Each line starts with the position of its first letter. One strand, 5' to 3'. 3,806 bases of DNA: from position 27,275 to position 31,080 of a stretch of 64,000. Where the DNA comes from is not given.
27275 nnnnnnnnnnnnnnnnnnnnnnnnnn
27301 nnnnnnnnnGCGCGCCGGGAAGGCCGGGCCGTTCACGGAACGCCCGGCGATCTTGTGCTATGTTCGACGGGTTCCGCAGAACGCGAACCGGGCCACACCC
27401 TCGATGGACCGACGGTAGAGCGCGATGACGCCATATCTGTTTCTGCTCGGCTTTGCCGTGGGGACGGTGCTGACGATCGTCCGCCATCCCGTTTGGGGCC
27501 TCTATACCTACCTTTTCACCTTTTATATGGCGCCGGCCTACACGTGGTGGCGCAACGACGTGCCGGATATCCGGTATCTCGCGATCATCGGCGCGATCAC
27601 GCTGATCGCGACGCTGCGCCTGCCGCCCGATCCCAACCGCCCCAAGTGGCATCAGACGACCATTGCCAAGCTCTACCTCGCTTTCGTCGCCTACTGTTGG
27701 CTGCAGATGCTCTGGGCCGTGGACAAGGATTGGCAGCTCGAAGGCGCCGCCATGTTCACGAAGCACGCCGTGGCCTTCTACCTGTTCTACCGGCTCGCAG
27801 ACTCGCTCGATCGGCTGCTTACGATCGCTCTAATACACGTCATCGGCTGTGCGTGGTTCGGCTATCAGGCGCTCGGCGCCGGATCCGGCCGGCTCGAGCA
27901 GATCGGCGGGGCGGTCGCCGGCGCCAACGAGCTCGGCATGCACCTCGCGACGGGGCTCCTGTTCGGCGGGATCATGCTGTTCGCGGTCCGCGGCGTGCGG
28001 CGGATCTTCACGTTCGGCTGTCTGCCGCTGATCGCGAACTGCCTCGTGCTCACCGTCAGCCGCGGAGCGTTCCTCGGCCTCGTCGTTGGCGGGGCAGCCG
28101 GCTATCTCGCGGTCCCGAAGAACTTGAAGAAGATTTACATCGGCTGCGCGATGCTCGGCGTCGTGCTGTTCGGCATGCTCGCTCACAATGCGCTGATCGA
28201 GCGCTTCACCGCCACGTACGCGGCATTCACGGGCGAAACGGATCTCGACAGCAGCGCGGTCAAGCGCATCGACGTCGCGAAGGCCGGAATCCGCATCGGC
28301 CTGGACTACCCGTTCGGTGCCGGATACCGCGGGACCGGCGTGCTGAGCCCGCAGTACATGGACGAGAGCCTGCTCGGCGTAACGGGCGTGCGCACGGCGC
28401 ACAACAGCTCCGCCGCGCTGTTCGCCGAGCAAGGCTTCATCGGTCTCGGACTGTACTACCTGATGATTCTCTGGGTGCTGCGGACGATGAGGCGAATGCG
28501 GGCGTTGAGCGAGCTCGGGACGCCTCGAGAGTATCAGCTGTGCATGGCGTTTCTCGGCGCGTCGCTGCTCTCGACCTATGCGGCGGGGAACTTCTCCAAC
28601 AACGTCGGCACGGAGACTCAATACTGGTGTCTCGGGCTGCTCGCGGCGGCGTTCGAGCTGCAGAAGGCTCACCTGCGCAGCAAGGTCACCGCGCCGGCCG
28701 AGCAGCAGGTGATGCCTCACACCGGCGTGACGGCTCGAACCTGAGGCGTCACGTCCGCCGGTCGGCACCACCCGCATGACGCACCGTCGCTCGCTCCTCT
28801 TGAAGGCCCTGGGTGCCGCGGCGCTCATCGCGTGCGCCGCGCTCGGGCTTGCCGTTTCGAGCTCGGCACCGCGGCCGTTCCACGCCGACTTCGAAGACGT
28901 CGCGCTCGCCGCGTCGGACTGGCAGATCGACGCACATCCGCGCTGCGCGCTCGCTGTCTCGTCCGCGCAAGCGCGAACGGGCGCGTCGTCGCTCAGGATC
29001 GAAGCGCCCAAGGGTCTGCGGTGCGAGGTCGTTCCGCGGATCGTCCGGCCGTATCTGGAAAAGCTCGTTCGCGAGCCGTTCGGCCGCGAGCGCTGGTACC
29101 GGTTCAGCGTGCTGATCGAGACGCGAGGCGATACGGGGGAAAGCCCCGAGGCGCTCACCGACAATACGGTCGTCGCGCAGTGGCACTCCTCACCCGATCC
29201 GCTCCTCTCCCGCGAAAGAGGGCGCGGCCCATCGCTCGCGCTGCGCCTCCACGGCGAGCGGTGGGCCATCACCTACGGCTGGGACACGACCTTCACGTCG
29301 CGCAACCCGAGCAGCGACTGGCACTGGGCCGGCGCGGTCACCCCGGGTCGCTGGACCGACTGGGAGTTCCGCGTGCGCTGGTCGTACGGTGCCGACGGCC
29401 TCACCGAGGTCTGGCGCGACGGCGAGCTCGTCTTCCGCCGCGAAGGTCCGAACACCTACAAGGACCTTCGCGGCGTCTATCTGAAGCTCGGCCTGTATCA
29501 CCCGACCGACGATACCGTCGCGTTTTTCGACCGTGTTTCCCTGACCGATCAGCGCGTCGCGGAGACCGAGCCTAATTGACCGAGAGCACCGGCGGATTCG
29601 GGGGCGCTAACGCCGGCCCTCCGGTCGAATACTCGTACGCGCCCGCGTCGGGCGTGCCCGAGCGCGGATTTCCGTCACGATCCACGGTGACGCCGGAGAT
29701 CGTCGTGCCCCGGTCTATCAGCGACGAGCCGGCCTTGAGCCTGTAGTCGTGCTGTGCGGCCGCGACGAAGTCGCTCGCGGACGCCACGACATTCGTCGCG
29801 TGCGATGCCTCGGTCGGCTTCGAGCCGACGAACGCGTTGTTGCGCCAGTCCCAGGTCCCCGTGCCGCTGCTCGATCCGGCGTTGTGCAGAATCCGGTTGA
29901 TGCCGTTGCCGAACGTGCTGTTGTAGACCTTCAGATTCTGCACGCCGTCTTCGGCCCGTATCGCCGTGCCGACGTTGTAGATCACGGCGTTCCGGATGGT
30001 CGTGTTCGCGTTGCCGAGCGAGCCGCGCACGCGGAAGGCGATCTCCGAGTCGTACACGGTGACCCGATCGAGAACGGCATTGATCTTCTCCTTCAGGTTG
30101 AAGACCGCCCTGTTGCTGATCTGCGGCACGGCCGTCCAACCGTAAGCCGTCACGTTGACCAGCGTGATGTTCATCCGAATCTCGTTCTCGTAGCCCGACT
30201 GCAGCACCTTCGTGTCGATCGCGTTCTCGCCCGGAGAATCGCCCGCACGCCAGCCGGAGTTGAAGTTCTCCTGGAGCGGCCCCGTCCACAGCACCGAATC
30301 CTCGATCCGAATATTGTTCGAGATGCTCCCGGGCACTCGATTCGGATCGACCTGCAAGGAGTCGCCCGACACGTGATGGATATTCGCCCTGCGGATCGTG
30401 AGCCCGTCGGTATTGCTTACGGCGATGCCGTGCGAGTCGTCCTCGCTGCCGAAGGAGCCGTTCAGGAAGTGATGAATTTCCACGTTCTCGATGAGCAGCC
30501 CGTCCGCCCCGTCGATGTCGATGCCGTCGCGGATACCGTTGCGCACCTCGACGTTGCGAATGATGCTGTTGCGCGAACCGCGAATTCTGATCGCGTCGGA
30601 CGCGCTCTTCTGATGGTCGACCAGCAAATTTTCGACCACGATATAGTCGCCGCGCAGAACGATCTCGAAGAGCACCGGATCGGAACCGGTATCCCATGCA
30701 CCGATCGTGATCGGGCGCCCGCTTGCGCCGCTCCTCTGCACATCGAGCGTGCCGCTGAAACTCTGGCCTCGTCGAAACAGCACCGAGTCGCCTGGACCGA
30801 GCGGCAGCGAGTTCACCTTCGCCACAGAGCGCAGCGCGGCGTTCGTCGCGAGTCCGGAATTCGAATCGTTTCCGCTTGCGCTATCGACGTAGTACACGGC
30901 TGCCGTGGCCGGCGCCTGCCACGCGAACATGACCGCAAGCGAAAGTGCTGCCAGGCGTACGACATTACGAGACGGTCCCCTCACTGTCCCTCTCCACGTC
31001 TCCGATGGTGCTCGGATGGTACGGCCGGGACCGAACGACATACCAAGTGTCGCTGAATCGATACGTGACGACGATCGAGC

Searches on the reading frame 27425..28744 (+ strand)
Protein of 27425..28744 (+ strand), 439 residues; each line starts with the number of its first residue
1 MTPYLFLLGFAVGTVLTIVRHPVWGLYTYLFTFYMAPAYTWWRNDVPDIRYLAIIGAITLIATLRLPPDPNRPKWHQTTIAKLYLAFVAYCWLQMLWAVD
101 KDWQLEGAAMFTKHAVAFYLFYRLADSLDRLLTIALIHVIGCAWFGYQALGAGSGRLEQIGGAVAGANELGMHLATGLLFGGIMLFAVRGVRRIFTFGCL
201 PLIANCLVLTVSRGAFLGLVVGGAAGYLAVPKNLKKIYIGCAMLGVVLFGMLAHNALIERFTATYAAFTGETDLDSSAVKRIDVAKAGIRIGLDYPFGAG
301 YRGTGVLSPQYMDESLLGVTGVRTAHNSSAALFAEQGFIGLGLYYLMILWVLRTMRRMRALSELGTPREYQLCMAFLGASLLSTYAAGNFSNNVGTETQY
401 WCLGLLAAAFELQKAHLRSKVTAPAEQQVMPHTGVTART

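Call 9: search_protein_families(library=ncbifam, proteins=[window:27425-28744:+], max_evalue=1e-8)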
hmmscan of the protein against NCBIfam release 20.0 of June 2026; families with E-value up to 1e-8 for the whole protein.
window:27425-28744:+ (439 aa): 1 family
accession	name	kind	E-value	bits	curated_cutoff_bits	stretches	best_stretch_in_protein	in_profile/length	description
TIGR03097.1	PEP_O_lig_1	hypoth_equivalog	2.7e-21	75.9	188.1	1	5-390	3-384/408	putative O-glycosylation ligase, exosortase A system-associated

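Call 78: search_protein_families(library=pfam, proteins=[window:27425-28744:+], max_evalue=0.001)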
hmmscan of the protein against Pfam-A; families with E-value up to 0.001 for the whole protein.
window:27425-28744:+ (439 aa): 1 family
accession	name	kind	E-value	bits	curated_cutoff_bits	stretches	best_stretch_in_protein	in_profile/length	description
PF04932.20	Wzy_C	-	1e-16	61.5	31.7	1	202-344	5-148/149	O-Antigen ligase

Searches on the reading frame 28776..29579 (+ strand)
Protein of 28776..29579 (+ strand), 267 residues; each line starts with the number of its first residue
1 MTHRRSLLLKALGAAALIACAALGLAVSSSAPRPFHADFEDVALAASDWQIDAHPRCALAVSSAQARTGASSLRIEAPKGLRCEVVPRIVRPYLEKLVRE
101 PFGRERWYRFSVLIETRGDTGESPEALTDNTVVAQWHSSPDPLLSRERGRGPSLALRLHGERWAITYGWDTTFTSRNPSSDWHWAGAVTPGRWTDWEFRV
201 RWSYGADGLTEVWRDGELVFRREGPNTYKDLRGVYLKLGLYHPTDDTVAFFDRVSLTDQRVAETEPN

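Call 9: search_protein_families(library=ncbifam, proteins=[window:28776-29579:+], max_evalue=1e-8)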
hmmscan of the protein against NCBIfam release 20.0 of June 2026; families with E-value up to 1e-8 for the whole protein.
window:28776-29579:+ (267 aa): 0 families

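Call 78: search_protein_families(library=pfam, proteins=[window:28776-29579:+], max_evalue=0.001)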
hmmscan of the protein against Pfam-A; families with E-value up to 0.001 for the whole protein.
window:28776-29579:+ (267 aa): 1 family
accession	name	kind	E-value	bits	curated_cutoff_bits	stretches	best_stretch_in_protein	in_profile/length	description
PF14099.13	Polysacc_lyase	-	5.6e-31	108.5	29.9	1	59-254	21-209/210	Polysaccharide lyase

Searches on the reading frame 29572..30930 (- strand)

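Call 9: search_protein_families(library=ncbifam, proteins=[window:29572-30930:-], max_evalue=1e-8)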
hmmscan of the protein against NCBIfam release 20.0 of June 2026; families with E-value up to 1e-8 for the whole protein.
window:29572-30930:- (452 aa): 1 family
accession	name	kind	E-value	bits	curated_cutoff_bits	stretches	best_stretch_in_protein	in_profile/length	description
NF047897.1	LctobiosidLnbX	equivalog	3.9e-09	34.9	2500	0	6-80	39-117/1498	lacto-N-biosidase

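Call 48: search_protein_families(library=pfam, proteins=[window:29572-30930:-], max_evalue=0.001)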
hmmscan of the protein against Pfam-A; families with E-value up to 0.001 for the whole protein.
window:29572-30930:- (452 aa): 2 families
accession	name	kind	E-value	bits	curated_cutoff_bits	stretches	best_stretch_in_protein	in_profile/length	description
PF13229.12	Beta_helix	-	1.2e-09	38.5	25.9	1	96-207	33-133/158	Right handed beta helix region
PF00295.23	Glyco_hydro_28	-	5.3e-05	22.9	22.9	1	106-194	86-168/324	Glycosyl hydrolases family 28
